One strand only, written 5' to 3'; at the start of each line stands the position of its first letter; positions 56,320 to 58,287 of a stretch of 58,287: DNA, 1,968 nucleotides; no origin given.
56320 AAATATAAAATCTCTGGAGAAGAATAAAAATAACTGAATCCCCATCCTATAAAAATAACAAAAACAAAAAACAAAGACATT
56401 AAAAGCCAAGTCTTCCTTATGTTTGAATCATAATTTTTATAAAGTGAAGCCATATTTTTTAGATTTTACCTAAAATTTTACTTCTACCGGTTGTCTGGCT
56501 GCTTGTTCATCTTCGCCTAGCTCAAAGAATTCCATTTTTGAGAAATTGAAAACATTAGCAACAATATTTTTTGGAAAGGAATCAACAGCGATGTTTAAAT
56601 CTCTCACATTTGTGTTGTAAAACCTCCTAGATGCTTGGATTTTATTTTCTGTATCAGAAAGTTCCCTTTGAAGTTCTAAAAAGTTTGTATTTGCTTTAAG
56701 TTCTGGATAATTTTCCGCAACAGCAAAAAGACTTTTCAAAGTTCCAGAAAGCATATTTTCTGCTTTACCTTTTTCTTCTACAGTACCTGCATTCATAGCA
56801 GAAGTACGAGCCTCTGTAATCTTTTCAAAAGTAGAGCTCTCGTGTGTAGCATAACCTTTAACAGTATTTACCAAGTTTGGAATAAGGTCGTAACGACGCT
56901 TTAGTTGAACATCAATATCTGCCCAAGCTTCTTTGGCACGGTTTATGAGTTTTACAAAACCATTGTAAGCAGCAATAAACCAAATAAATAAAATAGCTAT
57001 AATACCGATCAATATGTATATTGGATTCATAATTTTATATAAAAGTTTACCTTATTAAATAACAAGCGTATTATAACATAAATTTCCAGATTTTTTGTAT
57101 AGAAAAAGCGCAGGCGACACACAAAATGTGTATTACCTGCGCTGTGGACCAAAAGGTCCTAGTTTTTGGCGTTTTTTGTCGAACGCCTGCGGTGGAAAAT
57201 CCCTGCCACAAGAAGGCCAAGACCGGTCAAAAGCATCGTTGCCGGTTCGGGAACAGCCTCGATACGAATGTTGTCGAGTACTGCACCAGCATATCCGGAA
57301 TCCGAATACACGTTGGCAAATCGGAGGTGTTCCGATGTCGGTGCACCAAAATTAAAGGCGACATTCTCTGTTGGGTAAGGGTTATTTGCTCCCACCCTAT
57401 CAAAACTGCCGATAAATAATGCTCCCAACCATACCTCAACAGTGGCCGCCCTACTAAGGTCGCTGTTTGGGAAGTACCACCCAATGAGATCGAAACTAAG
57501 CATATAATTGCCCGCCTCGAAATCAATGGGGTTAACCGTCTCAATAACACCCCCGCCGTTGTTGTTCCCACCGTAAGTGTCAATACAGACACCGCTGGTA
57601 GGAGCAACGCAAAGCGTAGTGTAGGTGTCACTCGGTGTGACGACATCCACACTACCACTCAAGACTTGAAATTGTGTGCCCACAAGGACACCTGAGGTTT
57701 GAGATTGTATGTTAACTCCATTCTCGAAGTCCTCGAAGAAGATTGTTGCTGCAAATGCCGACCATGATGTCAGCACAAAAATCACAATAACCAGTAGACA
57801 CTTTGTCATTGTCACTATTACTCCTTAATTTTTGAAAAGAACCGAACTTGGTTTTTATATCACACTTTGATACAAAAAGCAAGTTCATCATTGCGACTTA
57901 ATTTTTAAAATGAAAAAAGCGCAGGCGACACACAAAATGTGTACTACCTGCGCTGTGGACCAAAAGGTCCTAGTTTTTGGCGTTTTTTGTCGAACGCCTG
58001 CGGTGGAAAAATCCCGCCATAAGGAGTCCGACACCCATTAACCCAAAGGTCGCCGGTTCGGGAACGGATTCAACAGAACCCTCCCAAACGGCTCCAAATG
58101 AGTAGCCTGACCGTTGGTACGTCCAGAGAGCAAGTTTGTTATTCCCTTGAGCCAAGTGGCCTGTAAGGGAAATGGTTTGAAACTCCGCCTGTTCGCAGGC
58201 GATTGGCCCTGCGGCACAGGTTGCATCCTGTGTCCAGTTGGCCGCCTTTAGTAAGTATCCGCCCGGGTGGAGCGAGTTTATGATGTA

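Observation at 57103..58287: Tandem PEP-CTERM genes in a CPR genome sharing a 97-bp near-identical tail-plus-terminator module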

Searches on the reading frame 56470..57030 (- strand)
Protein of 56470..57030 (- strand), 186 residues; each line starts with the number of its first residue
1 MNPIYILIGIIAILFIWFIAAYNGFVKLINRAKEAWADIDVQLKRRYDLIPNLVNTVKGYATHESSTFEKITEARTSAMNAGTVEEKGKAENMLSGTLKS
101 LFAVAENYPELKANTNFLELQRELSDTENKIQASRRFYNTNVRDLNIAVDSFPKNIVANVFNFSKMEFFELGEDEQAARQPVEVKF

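Call 12: find_encoding_contigs(protein=window:56470-57030:-, flank=10000, max_places=10)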
Protein window:56470-57030:- (186 aa): 2 contigs read that carry it; 2 places shown.
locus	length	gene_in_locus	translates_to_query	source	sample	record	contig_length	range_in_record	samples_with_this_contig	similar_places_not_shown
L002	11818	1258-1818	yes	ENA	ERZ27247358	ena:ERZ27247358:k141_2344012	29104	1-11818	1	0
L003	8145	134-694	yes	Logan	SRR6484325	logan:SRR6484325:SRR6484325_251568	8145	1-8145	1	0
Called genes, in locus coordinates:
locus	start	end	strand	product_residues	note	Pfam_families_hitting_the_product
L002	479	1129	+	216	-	PF07589:PEP_exosort_dom (weak)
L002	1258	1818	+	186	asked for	PF04011:LemA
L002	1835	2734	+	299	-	PF01435:Peptidase_M48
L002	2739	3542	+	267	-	PF00990:GGDEF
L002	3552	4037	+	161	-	PF00293:NUDIX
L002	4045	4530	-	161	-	PF01625:PMSR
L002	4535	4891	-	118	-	PF01641:SelR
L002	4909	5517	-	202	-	PF06197:DUF998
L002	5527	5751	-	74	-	PF13376:OmdA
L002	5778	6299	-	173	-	PF12802:MarR_2, PF01047:MarR, PF13601:HTH_34 (weak)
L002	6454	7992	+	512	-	PF25917:BSH_RND (weak), PF25973:BSH_CzcB (faint), PF25990:Beta-barrel_YknX (weak), PF25967:RND-MFP_C (weak), PF25975:CzcB_C (weak), PF25989:YknX_C (weak)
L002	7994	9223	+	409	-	PF02687:FtsX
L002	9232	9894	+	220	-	PF00005:ABC_tran, PF02463:SMC_N (faint), PF13304:AAA_21 (faint)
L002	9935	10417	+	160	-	PF09864:MliC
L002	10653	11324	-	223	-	PF13623:SurA_N_2, PF13624:SurA_N_3, PF09312:SurA_N (weak)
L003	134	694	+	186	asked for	PF04011:LemA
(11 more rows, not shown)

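Call 34: find_related_loci(query=window:56470-57030:-, collection=genome_contigs, flank=8000)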
Query window:56470-57030:- (186 aa) in genome_contigs; peptide patterns used: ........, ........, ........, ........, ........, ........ (x = any residue, [..] = any of these).
599 stretches matched a pattern (row limit reached: there are more); 585 encode a relative of the query (tblastn E <= 1e-3); the best 80 are kept; 80 distinct loci.
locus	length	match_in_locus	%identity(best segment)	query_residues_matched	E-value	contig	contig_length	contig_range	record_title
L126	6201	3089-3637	75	1-186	1e-92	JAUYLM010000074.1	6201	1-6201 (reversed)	MAG: bacterium isolate C24_metabat.bin.35 C24_k141_1118267, whole genome shotgun sequence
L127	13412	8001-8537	74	4-184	2e-92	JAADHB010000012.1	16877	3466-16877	MAG: bacterium isolate M_MetaBat.155 contig-127_13405, whole genome shotgun sequence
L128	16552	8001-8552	72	1-186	6e-92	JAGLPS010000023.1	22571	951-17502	MAG: Candidatus Paceibacterota bacterium isolate RS_8_2 ROV157_8.bin.2.fa_23, whole genome shotgun sequence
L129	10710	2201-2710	78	17-186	7e-90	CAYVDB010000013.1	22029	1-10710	MAG TPA_asm: uncultured Candidatus Saccharibacteria bacterium isolate SRP287051_co2_78 genome assembly, contig: NODE_470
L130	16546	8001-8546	72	4-186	1e-89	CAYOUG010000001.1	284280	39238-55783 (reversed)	MAG TPA_asm: uncultured Candidatus Saccharibacteria bacterium isolate SRP278252_co2_18 genome assembly, contig: NODE_23_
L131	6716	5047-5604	71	1-186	2e-89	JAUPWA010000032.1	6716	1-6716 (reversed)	MAG: Patescibacteria group bacterium isolate erpe_2018_sw_42hr_WHONDRS-SW48-000099_B_bin.61 scaffold_504433, whole genom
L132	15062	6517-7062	72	4-186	3e-88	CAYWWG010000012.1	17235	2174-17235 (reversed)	MAG TPA_asm: uncultured Candidatus Saccharibacteria bacterium isolate SRP135725_co1_60 genome assembly, contig: NODE_429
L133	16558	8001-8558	70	1-186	2e-88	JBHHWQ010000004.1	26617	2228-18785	MAG: Candidatus Paceibacteria bacterium isolate S.2.sp1_bin.25 NODE_204_length_26617_cov_7.938484, whole genome shotgun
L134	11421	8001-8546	73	4-186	1e-88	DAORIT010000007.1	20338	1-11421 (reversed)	MAG TPA_asm: Parcubacteria group bacterium isolate AMR_MDS_5570 NODE_424_length_20338_cov_52.138047, whole genome shotgu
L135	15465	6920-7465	70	4-186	5e-88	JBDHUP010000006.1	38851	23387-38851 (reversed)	MAG: Candidatus Paceibacteria bacterium isolate AS-MESO-3CA.90 NODE_4198_length_38851_cov_5.045623, whole genome shotgun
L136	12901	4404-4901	78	21-186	1e-87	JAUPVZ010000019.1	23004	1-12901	MAG: Patescibacteria group bacterium isolate erpe_2018_sw_42hr_WHONDRS-SW48-000099_B_bin.14 scaffold_593708, whole genom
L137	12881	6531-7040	76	17-186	2e-87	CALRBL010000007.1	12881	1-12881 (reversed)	MAG: Candidatus Nomurabacteria bacterium isolate MsH-01oct19-81 genome assembly, contig: MsH-01oct19-C10233, whole genom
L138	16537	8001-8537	72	6-186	8e-87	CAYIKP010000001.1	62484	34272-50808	MAG TPA_asm: uncultured Candidatus Saccharibacteria bacterium isolate ERP119705_co23_581 genome assembly, contig: NODE_2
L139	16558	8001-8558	68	1-186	1e-86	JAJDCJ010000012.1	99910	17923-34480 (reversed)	MAG: Patescibacteria group bacterium isolate OFTM362 OFTM362_11, whole genome shotgun sequence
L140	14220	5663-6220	68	1-186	4e-86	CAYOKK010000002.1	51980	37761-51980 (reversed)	MAG TPA_asm: uncultured Candidatus Saccharibacteria bacterium isolate SRP263527_co1_208 genome assembly, contig: NODE_43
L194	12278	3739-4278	66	6-186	8e-81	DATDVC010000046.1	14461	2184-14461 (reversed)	MAG TPA_asm: Candidatus Paceibacterota bacterium isolate SMAG_U8074 k141_2377310, whole genome shotgun sequence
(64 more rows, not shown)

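Call 40: search_protein_families(library=pfam, proteins=[L194:3012-3626:+, L194:2190-2921:+, L194:1697-2296:+, L194:220-1713:+], max_evalue=0.1)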
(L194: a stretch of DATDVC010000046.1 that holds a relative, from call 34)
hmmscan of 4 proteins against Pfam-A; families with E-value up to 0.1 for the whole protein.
L194:3012-3626:+ (204 aa): 1 family
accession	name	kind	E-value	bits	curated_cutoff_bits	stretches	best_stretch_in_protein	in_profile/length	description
PF07589.16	PEP-CTERM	-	0.00056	20.3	20.7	1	181-204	1-24/24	PEP-CTERM motif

L194:2190-2921:+ (243 aa): 1 family
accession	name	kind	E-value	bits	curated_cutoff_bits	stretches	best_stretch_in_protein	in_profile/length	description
PF04307.19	YdjM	-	1.9e-05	24.7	29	1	91-217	28-141/176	YdjM inner membrane protein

L194:1697-2296:+ (199 aa): 0 families

L194:220-1713:+ (497 aa): 4 families
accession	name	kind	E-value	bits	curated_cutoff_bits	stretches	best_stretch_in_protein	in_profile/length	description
PF14582.11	Metallophos_3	-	2.5e-09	37.3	28.2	1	398-484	170-250/259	Metallophosphoesterase, calcineurin superfamily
PF00149.33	Metallophos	-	1.7e-08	35.6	21.5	2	1-41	1-44/191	Calcineurin-like phosphoesterase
PF12850.12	Metallophos_2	-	6.3e-07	30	27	1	396-470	76-134/154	Calcineurin-like phosphoesterase superfamily domain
PF05880.17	Fiji_64_capsid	-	0.073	11.8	27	0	222-297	71-146/544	Fijivirus 64 kDa capsid protein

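Call 41: search_protein_families(library=ncbifam, proteins=[L194:3012-3626:+, L194:2190-2921:+], max_evalue=0.1)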
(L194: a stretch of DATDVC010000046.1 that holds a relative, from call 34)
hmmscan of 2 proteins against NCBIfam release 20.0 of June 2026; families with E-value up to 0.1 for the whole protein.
L194:3012-3626:+ (204 aa): 13 families
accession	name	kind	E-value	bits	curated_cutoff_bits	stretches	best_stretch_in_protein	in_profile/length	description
NF038129.1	PEP_NF038129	equivalog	2.9e-06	27.3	65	1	145-204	127-193/194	NF038129 family PEP-CTERM protein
NF033554.9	floc_PepA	equivalog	5.9e-06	26.3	80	1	105-204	164-259/261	flocculation-associated PEP-CTERM protein PepA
NF038125.1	PEP_CTERM_THxN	subfamily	4.4e-05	23.2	85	1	157-204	198-245/246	THxN family PEP-CTERM protein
NF038126.1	PEP_CTERM_FxDxF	subfamily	0.00016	21.9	50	1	175-204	135-164/165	FxDxF family PEP-CTERM protein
NF041538.1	PEP_EDSA_1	subfamily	0.00034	20.4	100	1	177-204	278-306/307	EDSAP-1 family PEP-CTERM protein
NF033947.0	PEP-cistern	hypoth_equivalog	0.00049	19.9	60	1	170-204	159-195/195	cistern family PEP-CTERM protein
NF038124.1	PEP_CTERM_TLD_A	exception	0.0015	18.2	100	1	177-204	208-233/235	PEP_CTERM-anchored TLD domain-containing protein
TIGR03370.1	VPLPA-CTERM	domain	0.002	18.1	25.35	1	182-204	1-23/25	VPLPA-CTERM sorting domain-containing protein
TIGR02595.1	PEP_CTERM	domain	0.0026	18.5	16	1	182-204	1-23/24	PEP-CTERM sorting domain-containing protein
NF038120.1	PEP_CTERM_QFxxD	subfamily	0.0043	16.9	80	1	177-204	188-215/215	NF038120 family PEP-CTERM protein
NF038119.1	PEP_CTERM_MHFG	equivalog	0.0046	17.3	100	1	176-204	230-258/260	MHFG family PEP-CTERM protein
NF035944.1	PEPxxWA-CTERM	domain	0.025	14.5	35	1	182-204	1-23/24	PEPxxWA-CTERM sorting domain-containing protein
NF038118.1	PEP_CTERM_CCXG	equivalog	0.044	13.4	90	1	179-204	173-198/199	CCXG family PEP-CTERM protein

L194:2190-2921:+ (243 aa): 0 families

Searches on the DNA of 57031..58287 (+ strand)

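Call 81: search_dna_similar(query=window:57031-58287:+, collection=plasmids, mode=distant, max_rows=10)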
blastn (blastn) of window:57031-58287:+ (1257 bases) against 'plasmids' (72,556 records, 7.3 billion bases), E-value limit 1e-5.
No match.
